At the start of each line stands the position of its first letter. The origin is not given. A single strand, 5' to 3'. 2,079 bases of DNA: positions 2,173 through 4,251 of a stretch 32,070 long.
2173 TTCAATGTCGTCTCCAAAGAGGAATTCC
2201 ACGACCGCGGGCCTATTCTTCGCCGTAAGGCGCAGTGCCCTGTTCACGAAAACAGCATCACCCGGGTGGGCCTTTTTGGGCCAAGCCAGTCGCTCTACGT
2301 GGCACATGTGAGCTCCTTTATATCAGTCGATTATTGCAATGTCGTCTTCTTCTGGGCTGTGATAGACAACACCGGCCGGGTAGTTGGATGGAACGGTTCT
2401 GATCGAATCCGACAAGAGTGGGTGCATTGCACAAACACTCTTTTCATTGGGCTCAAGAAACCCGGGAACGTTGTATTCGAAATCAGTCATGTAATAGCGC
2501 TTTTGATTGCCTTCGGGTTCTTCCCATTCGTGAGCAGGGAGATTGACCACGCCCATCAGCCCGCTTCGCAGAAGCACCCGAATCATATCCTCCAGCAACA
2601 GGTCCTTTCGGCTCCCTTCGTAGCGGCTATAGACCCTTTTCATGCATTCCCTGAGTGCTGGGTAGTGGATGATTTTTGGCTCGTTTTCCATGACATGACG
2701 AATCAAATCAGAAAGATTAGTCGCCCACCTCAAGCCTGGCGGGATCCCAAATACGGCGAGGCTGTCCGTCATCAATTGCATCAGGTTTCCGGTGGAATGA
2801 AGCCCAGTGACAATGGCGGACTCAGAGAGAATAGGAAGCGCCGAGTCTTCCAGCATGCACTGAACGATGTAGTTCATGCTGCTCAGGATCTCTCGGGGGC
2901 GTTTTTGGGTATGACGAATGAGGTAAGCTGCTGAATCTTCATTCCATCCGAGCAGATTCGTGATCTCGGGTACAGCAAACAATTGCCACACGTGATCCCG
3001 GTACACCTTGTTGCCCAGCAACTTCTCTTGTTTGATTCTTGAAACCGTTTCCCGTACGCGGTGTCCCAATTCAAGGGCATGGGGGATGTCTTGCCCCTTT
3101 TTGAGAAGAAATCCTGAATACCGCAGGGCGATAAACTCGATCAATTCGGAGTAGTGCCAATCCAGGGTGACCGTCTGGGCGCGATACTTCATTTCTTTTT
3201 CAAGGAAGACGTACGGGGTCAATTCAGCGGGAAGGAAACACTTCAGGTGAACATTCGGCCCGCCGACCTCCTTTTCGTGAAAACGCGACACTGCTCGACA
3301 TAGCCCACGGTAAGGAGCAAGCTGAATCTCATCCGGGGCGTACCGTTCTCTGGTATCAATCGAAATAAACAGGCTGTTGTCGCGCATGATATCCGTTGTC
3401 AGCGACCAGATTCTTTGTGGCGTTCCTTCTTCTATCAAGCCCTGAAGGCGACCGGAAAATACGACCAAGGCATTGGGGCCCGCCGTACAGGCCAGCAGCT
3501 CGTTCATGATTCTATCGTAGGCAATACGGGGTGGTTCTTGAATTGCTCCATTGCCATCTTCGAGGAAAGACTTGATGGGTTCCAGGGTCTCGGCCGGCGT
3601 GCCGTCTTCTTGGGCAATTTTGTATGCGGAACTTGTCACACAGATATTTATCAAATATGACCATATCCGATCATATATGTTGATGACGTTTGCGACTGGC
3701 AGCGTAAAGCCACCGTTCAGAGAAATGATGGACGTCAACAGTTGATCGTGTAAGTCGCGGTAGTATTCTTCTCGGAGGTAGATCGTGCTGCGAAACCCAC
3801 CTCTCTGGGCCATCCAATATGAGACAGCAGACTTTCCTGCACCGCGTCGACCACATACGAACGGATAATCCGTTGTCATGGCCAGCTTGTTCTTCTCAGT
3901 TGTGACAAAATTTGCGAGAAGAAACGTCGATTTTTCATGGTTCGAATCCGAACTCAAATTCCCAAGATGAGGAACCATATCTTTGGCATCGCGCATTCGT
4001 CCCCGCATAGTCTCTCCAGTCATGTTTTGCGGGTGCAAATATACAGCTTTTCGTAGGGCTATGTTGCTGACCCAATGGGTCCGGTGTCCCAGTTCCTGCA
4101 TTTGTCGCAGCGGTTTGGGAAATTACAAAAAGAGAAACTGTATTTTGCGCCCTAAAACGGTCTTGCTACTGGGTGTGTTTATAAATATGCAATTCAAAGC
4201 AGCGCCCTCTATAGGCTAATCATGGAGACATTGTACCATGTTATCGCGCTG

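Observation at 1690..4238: Translationally coupled P-loop NTPase + two-TM protein operon: candidate undescribed defence/abortive-infection-type module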

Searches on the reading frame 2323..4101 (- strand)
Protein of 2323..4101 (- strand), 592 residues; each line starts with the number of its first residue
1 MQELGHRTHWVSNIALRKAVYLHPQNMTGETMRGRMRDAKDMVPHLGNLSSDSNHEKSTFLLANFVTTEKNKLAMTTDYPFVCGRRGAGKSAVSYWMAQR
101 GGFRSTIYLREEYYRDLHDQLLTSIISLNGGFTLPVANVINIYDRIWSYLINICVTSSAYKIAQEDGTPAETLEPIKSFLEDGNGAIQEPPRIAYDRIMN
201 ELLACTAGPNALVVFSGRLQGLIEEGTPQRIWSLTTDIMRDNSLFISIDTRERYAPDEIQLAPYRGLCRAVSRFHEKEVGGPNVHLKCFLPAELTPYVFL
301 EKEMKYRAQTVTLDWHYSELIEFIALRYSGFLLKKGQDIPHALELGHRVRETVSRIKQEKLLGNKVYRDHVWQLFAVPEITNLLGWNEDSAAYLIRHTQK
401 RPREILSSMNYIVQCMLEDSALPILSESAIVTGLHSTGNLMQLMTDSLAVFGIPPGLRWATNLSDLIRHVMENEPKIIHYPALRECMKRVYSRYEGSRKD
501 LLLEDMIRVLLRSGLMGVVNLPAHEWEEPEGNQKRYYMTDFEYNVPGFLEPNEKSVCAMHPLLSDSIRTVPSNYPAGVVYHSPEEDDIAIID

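Call 3: search_protein_families(library=pfam, proteins=[window:2323-4101:-], max_evalue=1)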
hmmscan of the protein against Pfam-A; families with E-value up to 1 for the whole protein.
window:2323-4101:- (592 aa): 0 families

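Call 4: search_protein_families(library=padloc, proteins=[window:2323-4101:-], max_evalue=1)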
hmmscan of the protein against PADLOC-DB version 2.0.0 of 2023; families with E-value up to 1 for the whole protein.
window:2323-4101:- (592 aa): 1 family
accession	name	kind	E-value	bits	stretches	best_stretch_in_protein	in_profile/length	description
PDLC01314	Cas10c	-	0.01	12.4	1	332-396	220-287/785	CAS-III-C; effector_LS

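Call 5: search_protein_families(library=ncbifam, proteins=[window:2323-4101:-], max_evalue=1)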
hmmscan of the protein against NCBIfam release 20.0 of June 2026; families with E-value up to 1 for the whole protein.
window:2323-4101:- (592 aa): 2 families
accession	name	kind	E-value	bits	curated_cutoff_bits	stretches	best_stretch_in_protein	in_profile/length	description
NF047389.1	ATPase_Sll1717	subfamily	6.4e-20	71.7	75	1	52-563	5-450/454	P-loop ATPase, Sll1717 family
NF053860.1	DS41_1_antiphage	equivalog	0.0027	16.8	370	0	81-98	43-60/448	anti-phage protein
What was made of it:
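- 2323..4008 (-): ATPase gene (561 aa from Met32; the maximal ORF extends to 4101). Divergent Sll1717-family, ORC/Cdc6-like AAA+ ATPase. NCBIfam NF047389: E=6e-20, 72 bits, profile positions 5-450 of 454 (call 5).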

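Call 8: find_homologous_proteins(query=window:2323-4101:-)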
Query window:2323-4101:- (592 aa): 17 proteins with E <= 0.001 among 8000 candidates.
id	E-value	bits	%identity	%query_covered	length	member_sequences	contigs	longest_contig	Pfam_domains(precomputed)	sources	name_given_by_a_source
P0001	0.0e+0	1298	100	95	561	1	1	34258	-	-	-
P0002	3.8e-128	447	38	93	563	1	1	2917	-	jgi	-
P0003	1.6e-114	402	37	93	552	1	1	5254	-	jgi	-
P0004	2.6e-103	365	38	92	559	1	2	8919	-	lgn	-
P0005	8.7e-86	307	33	92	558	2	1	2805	-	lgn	-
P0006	1.6e-84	303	34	92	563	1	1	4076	-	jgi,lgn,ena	-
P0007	4.0e-81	292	35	92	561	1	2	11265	-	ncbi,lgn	ncbi:MAG: hypothetical protein AB7N91_31340 [Candidatus Tectimicrobiota bacterium]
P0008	6.7e-80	288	33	92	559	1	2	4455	-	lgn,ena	-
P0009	7.5e-76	274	34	92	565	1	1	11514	-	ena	-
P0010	1.9e-73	266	31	93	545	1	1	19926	-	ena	-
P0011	2.3e-72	263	32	92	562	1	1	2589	-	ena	-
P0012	3.7e-71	259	32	92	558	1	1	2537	-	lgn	-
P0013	1.8e-69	253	31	93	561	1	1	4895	-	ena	-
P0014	1.8e-62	230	30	92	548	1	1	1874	-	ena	-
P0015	2.0e-62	230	29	92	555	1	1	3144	PF24389.2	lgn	-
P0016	4.2e-11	60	24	68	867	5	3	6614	PF07714.24,PF00069.32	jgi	jgi:serine/threonine protein kinase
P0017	8.8e-8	49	22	68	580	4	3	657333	-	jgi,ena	-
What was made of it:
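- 2323..4008 (-): Gene call and homologue lengths (call 8).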

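Call 10: find_encoding_contigs(protein=P0010, flank=8000, max_places=2)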
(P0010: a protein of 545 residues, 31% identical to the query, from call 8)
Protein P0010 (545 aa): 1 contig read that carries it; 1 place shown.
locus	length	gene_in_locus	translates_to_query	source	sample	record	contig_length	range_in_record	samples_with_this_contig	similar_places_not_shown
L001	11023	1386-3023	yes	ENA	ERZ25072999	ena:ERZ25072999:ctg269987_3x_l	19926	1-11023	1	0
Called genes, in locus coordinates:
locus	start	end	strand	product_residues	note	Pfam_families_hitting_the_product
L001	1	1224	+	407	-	?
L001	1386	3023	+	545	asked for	-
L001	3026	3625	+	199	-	-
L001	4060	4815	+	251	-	-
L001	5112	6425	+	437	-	PF00488:MutS_V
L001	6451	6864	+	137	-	-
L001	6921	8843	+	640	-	-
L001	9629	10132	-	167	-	-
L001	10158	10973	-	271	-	-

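Call 11: find_encoding_contigs(protein=P0009, flank=8000, max_places=2)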
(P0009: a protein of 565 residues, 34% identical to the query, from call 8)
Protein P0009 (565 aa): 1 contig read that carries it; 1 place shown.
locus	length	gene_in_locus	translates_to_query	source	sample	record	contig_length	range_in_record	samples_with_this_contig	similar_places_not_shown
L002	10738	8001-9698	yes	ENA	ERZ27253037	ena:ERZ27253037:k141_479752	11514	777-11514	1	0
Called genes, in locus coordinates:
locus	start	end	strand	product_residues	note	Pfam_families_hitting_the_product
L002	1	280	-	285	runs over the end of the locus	PF01061:ABC2_membrane, PF12698:ABC2_membrane_3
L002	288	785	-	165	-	-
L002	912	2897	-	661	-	PF16177:ACAS_N, PF00501:AMP-binding, PF13193:AMP-binding_C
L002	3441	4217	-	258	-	PF10502:Peptidase_S26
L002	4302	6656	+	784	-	PF03460:NIR_SIR_ferr, PF01077:NIR_SIR, PF03460:NIR_SIR_ferr, PF01077:NIR_SIR (weak), PF01206:TusA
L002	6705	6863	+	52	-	-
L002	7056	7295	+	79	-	-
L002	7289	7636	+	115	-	-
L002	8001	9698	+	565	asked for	-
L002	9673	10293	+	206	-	-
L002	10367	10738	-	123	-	?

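Call 12: find_encoding_contigs(protein=P0007, flank=8000, max_places=2)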
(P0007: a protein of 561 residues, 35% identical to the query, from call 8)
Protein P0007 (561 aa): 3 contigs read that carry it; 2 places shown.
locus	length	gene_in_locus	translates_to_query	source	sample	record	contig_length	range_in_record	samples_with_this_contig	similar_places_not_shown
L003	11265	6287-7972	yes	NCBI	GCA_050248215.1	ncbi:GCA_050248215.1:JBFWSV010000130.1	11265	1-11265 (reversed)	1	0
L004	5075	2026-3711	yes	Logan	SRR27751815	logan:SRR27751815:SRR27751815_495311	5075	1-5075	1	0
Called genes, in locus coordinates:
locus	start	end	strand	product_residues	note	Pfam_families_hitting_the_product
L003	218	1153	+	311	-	PF07042:TrfA, PF10134:RPA (weak)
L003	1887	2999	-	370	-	PF07508:Recombinase, PF13408:Zn_ribbon_recom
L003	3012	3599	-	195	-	PF00239:Resolvase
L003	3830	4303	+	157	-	PF00665:rve (weak), PF13610:DDE_Tnp_IS240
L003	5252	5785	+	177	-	-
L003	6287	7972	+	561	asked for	-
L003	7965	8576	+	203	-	-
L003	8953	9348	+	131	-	-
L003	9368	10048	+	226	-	PF03050:DDE_Tnp_IS66 (faint), PF00665:rve, PF13610:DDE_Tnp_IS240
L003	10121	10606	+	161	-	-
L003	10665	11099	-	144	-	PF01797:Y1_Tnp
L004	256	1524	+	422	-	PF00082:Peptidase_S8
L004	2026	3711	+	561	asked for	-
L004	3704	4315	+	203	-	-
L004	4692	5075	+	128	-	?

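Call 13: find_encoding_contigs(protein=P0004, flank=8000, max_places=2)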
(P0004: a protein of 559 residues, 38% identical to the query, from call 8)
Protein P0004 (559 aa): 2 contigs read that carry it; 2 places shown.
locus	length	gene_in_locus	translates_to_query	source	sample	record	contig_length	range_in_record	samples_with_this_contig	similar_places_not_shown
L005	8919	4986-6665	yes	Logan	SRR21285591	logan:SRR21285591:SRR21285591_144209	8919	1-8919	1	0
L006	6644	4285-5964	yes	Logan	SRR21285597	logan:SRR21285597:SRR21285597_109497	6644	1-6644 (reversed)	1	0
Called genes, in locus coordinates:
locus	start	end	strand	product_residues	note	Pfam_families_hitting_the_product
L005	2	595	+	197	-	?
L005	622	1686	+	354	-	PF02463:SMC_N (faint), PF11398:DUF2813 (faint), PF13175:AAA_15, PF13476:AAA_23 (faint), PF00005:ABC_tran (weak), PF13304:AAA_21, PF13175:AAA_15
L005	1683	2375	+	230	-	PF14103:DUF4276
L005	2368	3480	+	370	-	PF02310:B12-binding, PF03308:MeaB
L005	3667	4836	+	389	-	PF08323:Glyco_transf_5 (weak), PF20706:GT4-conflict, PF13439:Glyco_transf_4, PF13579:Glyco_trans_4_4, PF08323:Glyco_transf_5, PF00534:Glycos_transf_1, PF13692:Glyco_trans_1_4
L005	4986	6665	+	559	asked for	-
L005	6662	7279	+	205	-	-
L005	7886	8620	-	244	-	PF00891:Methyltransf_2 (faint), PF13489:Methyltransf_23, PF08241:Methyltransf_11, PF13649:Methyltransf_25 (faint)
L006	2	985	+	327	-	?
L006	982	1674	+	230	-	PF14103:DUF4276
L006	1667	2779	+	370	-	PF02310:B12-binding, PF03308:MeaB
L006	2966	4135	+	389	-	PF08323:Glyco_transf_5 (weak), PF20706:GT4-conflict, PF13439:Glyco_transf_4, PF13579:Glyco_trans_4_4, PF08323:Glyco_transf_5, PF00534:Glycos_transf_1, PF13692:Glyco_trans_1_4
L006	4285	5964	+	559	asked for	-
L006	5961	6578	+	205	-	-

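Call 14: find_encoding_contigs(protein=P0003, flank=8000, max_places=2)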
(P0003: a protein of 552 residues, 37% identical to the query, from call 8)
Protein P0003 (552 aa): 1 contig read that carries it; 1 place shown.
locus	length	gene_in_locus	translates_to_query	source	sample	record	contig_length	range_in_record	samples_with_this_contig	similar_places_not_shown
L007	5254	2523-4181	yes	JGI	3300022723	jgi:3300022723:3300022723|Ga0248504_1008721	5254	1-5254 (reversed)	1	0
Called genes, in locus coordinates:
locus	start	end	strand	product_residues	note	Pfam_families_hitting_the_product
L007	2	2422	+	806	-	?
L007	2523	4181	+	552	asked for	-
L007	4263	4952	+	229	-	-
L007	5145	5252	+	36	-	?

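Call 15: find_encoding_contigs(protein=P0013, flank=8000, max_places=2)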
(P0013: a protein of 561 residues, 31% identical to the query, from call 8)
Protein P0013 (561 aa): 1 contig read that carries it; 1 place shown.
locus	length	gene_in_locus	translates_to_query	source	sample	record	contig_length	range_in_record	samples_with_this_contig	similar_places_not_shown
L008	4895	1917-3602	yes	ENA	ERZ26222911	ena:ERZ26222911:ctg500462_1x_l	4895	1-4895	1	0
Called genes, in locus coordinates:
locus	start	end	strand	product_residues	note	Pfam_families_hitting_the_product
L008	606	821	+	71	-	PF21748:UPF0150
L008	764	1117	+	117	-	PF07927:HicA_toxin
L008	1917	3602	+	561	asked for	-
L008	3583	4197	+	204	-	-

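Call 16: find_encoding_contigs(protein=P0008, flank=8000, max_places=2)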
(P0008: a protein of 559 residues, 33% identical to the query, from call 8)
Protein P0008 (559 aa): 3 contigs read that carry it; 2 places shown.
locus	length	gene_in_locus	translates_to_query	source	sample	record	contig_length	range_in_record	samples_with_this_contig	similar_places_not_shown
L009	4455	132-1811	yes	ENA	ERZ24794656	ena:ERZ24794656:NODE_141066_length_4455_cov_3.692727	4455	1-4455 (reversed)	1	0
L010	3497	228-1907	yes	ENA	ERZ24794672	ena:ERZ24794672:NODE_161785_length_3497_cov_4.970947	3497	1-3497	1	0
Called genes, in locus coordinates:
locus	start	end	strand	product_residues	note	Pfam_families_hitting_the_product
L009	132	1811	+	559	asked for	-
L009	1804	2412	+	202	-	-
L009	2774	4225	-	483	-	PF01610:DDE_Tnp_ISL3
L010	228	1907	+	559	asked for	-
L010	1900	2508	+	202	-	-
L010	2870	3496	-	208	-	?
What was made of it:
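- On DS-41 anti-phage protein (NF053860 equivalog): The system here has two genes (calls 10-16).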

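Call 19: search_protein_families(library=pfam, proteins=[P0015, P0016, P0017, P0002, P0007, P0010], max_evalue=1)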
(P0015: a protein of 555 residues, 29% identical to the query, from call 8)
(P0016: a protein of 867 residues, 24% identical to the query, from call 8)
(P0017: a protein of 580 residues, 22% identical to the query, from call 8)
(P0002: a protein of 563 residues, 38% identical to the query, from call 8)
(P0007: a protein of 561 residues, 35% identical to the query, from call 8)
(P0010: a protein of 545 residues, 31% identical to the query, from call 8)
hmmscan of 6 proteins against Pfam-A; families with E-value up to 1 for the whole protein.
P0015 (555 aa): 5 families
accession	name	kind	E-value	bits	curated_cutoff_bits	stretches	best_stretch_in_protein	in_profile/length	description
PF24389.1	ORC-CDC6-like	-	1.2e-05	24.7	27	1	20-126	16-117/571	ORC-CDC6-like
PF00270.35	DEAD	-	0.023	14.9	26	1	29-54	7-32/167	DEAD/DEAH box helicase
PF13401.12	AAA_22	-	0.029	15.1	27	1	37-116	6-81/130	AAA domain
PF13191.12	AAA_16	-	0.036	15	32.6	1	32-62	18-50/167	AAA ATPase domain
PF20720.3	nSTAND3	-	0.17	12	27.2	1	36-56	17-37/155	Novel STAND NTPase 3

P0016 (867 aa): 10 families
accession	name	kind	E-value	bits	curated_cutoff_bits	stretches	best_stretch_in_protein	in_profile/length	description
PF00069.31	Pkinase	-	6.7e-48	163.8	31.7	1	41-294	1-252/263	Protein kinase domain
PF07714.23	PK_Tyr_Ser-Thr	-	8.6e-27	94.5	23.1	1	43-294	3-249/258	Protein tyrosine and serine/threonine kinase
PF13173.12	AAA_14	-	0.0049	17.3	27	1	397-439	2-45/129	AAA domain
PF13401.12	AAA_22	-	0.014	16.2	27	1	398-448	6-58/130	AAA domain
PF06414.18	Zeta_toxin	-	0.015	15.2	22.3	1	392-429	11-49/199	Zeta toxin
PF06293.20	Kdo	-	0.027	14.3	21.3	1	138-190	115-167/207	Lipopolysaccharide kinase (Kdo/WaaP) family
PF01636.29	APH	-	0.037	14.2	23.2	1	115-179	122-184/239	Phosphotransferase enzyme family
PF17667.7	Pkinase_fungal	-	0.058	12.5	24.1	1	159-215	305-362/387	Fungal protein kinase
PF13240.11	Zn_Ribbon_1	-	0.077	13.3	25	1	3-19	1-17/23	zinc-ribbon domain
PF00365.25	PFK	-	0.12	12.2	30.9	1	33-62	82-111/277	Phosphofructokinase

P0017 (580 aa): 11 families
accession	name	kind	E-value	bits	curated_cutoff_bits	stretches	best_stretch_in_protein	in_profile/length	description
PF24883.2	NPHP3_N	-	0.00054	20.6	24.8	1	179-246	37-103/164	Nephrocystin 3, N-terminal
PF24389.1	ORC-CDC6-like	-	0.0023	17.2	27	1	93-136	16-58/571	ORC-CDC6-like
PF06414.18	Zeta_toxin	-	0.028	14.3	22.3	1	99-132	6-38/199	Zeta toxin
PF13191.12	AAA_16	-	0.031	15.2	32.6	1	109-279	23-154/167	AAA ATPase domain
PF20720.3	nSTAND3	-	0.032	14.4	27.2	1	111-155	18-62/155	Novel STAND NTPase 3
PF13173.12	AAA_14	-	0.037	14.5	27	1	110-153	2-46/129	AAA domain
PF13476.12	AAA_23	-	0.062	14.4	27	1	108-130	17-39/201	AAA domain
PF13401.12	AAA_22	-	0.069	13.9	27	1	111-162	6-59/130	AAA domain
PF12773.13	DZR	-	0.084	13.5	27.3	1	6-24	24-42/45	Double zinc ribbon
PF06745.19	ATPase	-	0.11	12.3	26.6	1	110-155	19-65/231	KaiC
PF00931.28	NB-ARC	-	0.21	11.2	23.5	0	175-228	109-160/248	NB-ARC domain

P0002 (563 aa): 3 families
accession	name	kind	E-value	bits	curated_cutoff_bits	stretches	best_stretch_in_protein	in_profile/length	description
PF02463.25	SMC_N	-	0.025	14.4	40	1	21-53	10-45/220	RecF/RecN/SMC N terminal domain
PF13238.12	AAA_18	-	0.062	14.2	29.4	1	40-71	2-31/128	AAA domain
PF02260.25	FATC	-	0.19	11.9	25.3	1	154-170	4-20/32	FATC domain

P0007 (561 aa): 8 families
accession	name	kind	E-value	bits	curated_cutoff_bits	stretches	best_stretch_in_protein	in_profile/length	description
PF13401.12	AAA_22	-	0.00091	20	27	1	33-115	4-83/130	AAA domain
PF20720.3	nSTAND3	-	0.00098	19.3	27.2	1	26-87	9-73/155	Novel STAND NTPase 3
PF13476.12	AAA_23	-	0.015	16.4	27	1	13-67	10-52/201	AAA domain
PF01745.22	IPT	-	0.035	14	20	1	386-434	62-110/233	Isopentenyl transferase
PF01583.26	APS_kinase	-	0.18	12.2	21.1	1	37-67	5-35/152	Adenylylsulphate kinase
PF13555.12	AAA_29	-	0.18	12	27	1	32-65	20-53/61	P-loop containing region of AAA domain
PF02463.25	SMC_N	-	0.21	11.4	40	1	25-60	15-50/220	RecF/RecN/SMC N terminal domain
PF06414.18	Zeta_toxin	-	0.22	11.4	22.3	0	36-58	18-40/199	Zeta toxin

P0010 (545 aa): 9 families
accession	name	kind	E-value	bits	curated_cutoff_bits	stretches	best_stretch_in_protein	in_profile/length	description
PF24389.1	ORC-CDC6-like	-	4.6e-05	22.8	27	1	9-112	4-109/571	ORC-CDC6-like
PF13175.12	AAA_15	-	0.0012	18.9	32.1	1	33-323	20-273/374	AAA ATPase domain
PF20720.3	nSTAND3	-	0.003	17.7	27.2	1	29-56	10-37/155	Novel STAND NTPase 3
PF13401.12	AAA_22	-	0.032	15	27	1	36-81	5-49/130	AAA domain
PF23779.1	Baseplate_Tube_p140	-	0.051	13.1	27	1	174-234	35-94/298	Bacteriophage Baseplate Tube Protein Family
PF01637.24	ATPase_2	-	0.075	13.3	33.2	1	35-74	19-55/225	ATPase domain predominantly from Archaea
PF13238.12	AAA_18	-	0.091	13.7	29.4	1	40-83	2-45/128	AAA domain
PF03193.22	RsgA_GTPase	-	0.18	12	30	1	26-57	96-127/174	RsgA GTPase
PF11796.13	DUF3323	-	0.21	11.9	26.6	1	386-462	116-192/209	Protein of unknown function N-terminus (DUF3323)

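Call 23: search_solved_structures(query=A1, max_evalue=10, show_alignments=2)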
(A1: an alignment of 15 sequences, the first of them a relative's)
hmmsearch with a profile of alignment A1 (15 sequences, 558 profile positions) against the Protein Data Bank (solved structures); distinct sequences matched with E-value up to 10: 6.
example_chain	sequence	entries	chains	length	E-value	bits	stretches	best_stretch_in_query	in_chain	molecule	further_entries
8sk7_G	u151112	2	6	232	0.053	15.2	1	78-181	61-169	Hemagglutinin | Hemagglutinin HA2 chain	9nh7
7jpd_a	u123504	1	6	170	0.061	15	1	83-178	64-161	Hemagglutinin HA2 chain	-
8u44_B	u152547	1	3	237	0.13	13.9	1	84-181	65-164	Hemagglutinin HA2 chain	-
6ona_A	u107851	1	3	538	0.56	11.8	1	84-178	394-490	Hemagglutinin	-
8diu_D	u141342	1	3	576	0.59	11.8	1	84-178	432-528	hemagglutinin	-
6mya_A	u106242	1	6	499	0.66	11.6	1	83-173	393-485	Hemagglutinin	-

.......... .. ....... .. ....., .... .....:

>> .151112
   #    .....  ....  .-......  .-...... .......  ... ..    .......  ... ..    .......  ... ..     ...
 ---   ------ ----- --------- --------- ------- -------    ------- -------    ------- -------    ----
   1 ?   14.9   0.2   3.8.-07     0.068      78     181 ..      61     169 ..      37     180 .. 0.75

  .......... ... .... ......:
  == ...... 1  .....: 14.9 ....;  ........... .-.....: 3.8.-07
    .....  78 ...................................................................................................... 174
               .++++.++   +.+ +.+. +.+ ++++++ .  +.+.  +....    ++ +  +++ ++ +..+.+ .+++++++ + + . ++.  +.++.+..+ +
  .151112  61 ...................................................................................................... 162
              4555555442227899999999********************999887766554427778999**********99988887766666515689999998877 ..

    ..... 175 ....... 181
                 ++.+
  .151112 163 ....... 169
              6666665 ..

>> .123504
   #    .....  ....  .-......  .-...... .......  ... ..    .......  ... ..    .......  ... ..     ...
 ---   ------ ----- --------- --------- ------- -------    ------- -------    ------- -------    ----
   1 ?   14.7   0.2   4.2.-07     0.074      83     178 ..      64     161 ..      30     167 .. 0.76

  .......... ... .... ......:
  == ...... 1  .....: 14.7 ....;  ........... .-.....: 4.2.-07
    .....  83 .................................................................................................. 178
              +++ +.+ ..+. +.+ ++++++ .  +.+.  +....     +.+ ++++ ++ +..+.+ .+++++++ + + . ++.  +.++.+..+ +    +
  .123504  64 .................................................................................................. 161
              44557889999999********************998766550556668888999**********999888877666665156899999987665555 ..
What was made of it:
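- Closest known: BrxC/PglY of BREX and archaeal ORC/Cdc6. Different: There is no sequence-level match to the PDB (call 23).
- Tried and rejected: The PDB sequence-profile search returned only chance hemagglutinin matches at E>0.05 (call 23).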
